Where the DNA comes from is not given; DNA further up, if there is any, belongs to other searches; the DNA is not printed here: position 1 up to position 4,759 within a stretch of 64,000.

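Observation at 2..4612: TAF2-like TFIID subunit fused to a C-terminal bromodomain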

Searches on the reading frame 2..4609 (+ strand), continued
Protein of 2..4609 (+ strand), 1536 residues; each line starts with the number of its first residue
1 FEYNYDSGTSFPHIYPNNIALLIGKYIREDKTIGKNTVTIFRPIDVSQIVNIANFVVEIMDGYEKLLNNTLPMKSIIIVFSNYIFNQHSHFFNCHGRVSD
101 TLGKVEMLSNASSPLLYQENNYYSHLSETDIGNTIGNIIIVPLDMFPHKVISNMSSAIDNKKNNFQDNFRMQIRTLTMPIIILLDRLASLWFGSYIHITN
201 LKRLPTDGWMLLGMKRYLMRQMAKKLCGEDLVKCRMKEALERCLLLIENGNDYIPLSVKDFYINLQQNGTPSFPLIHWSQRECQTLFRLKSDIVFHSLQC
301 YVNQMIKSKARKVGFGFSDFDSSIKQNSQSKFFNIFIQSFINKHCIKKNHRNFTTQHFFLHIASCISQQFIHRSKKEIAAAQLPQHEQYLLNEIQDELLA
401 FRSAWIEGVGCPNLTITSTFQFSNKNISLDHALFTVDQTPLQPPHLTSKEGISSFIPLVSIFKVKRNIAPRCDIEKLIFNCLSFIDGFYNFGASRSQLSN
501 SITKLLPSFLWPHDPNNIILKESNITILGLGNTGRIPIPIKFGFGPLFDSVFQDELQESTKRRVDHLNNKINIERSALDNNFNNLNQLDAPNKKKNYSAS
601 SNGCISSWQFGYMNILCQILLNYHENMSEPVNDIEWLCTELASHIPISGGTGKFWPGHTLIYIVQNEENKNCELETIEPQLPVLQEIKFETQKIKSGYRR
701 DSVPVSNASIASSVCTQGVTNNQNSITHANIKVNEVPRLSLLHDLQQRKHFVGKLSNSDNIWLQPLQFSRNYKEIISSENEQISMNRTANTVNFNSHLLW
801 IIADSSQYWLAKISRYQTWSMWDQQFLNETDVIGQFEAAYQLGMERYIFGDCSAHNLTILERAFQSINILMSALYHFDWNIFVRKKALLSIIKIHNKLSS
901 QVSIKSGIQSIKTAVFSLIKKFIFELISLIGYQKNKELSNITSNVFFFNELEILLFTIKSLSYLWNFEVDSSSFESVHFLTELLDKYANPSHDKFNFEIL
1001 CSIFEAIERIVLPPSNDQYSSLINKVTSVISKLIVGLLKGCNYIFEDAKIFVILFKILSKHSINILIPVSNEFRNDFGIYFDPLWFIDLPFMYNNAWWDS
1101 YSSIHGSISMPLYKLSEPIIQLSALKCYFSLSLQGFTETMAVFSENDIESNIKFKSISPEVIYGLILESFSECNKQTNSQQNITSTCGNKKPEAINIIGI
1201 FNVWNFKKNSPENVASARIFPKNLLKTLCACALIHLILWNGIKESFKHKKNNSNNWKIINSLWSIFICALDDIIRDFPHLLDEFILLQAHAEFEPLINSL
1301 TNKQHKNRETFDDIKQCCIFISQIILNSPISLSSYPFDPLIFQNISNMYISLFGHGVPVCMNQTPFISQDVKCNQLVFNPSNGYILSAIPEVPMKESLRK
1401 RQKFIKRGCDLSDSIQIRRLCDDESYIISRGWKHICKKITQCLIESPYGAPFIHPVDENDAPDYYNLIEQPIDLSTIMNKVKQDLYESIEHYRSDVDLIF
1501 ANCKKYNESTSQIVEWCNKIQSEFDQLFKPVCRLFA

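Call 35: list_cluster_members(proteins=[P0001, P0007])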
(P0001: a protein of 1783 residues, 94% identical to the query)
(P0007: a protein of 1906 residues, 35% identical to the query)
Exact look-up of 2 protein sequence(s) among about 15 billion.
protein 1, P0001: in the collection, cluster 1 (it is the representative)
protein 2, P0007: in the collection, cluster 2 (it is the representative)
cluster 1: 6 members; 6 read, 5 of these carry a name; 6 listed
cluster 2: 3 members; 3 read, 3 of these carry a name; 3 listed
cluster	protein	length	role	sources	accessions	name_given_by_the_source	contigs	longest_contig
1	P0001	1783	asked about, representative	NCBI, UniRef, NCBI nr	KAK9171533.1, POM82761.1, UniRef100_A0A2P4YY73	Bromodomain protein [Cryptosporidium meleagridis] | Bromodomain protein n=1 Tax=Cryptosporidium meleagridis TaxID=93969 RepID=A0A2P4YY73_9CRYT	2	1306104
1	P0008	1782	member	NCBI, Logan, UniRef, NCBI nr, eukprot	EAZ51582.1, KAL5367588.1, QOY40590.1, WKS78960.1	FALZ protein [Cryptosporidium parvum Iowa II] | FALZ protein n=2 Tax=Cryptosporidium parvum TaxID=5807 RepID=A3FPP3_CRYPI | QOY40590.1 hypothetical protein CPATCC_003463 [Cryptosporidium parvum]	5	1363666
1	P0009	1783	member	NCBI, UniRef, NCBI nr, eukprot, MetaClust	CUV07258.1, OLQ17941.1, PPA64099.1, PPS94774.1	unnamed protein product [Cryptosporidium hominis] | Bromo domain containing protein n=1 Tax=Cryptosporidium hominis TaxID=237895 ... | Histone acetyltransferase GCN5 [Cryptosporidium hominis]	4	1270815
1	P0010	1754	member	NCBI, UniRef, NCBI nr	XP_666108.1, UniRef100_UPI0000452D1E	FALZ protein [Cryptosporidium hominis TU502] | FALZ protein n=1 Tax=Cryptosporidium hominis (strain TU502) TaxID=353151 ...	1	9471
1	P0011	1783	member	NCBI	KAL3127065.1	FALZ protein [Cryptosporidium hominis]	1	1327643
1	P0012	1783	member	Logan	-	-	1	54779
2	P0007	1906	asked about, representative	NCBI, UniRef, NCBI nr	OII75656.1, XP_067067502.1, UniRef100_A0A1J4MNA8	bromodomain-containing protein [Cryptosporidium andersoni] | Bromodomain-containing protein n=1 Tax=Cryptosporidium andersoni TaxID=117008 ...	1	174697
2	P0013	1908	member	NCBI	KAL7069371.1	bromodomain-containing protein [Cryptosporidium serpentis]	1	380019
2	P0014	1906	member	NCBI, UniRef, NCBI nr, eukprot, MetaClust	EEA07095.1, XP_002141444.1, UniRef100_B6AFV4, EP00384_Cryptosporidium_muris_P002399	bromodomain-containing protein [Cryptosporidium muris RN66] | Bromodomain-containing protein n=1 Tax=Cryptosporidium muris (strain RN66) TaxID=441375 ... | XP_002141444.1 bromodomain-containing protein [Cryptosporidium muris RN66]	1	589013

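Call 60: find_homologous_proteins(query=A4, max_evalue=0.001)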
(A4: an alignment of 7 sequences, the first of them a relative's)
Query A4 (7 sequences) (1103 aa, profile of the alignment): 9 proteins with E <= 0.001 among 8000 candidates.
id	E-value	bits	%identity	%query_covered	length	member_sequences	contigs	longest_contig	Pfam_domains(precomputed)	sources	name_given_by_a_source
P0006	2.6e-192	660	100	100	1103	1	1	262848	-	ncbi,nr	ncbi:bromodomain-containing protein [Cryptosporidium felis]|nr:bromodomain-containing protein [Crypt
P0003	2.7e-125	438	60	99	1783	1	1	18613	PF00439.31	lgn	-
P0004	6.1e-125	437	59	99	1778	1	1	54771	PF00439.31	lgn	-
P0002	9.8e-124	433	61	98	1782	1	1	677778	PF00439.31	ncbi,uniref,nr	ncbi:uncharacterized protein cubi_02946 [Cryptosporidium ubiquitum]|uniref:Bromo domain-containing p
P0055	1.2e-122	429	60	99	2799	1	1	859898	PF06472.21,PF00005.34,PF05992.18,PF00439.31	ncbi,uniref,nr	ncbi:ABC transporter with ATpase domain plus 3 transmembrane regions [Cryptosporidium sp. chipmunk g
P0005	2.0e-121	425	59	99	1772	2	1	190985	PF00439.31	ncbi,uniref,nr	ncbi:FALZ protein [Cryptosporidium canis]|uniref:FALZ protein n=1 Tax=Cryptosporidium canis TaxID=19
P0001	4.7e-121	424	60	99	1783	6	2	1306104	PF00439.31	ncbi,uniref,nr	ncbi:Bromodomain protein [Cryptosporidium meleagridis]|uniref:Bromodomain protein n=1 Tax=Cryptospor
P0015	3.6e-110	388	47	99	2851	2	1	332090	PF06472.21,PF00005.34,PF05992.18,PF00439.31,PF00664.29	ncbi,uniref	ncbi:FALZ protein [Cryptosporidium xiaoi]|uniref:FALZ protein n=1 Tax=Cryptosporidium xiaoi TaxID=65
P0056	2.1e-102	362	47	99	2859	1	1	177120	PF06472.21,PF00005.34,PF05992.18,PF00439.31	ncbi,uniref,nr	ncbi:FALZ protein [Cryptosporidium ryanae]|uniref:FALZ protein n=1 Tax=Cryptosporidium ryanae TaxID=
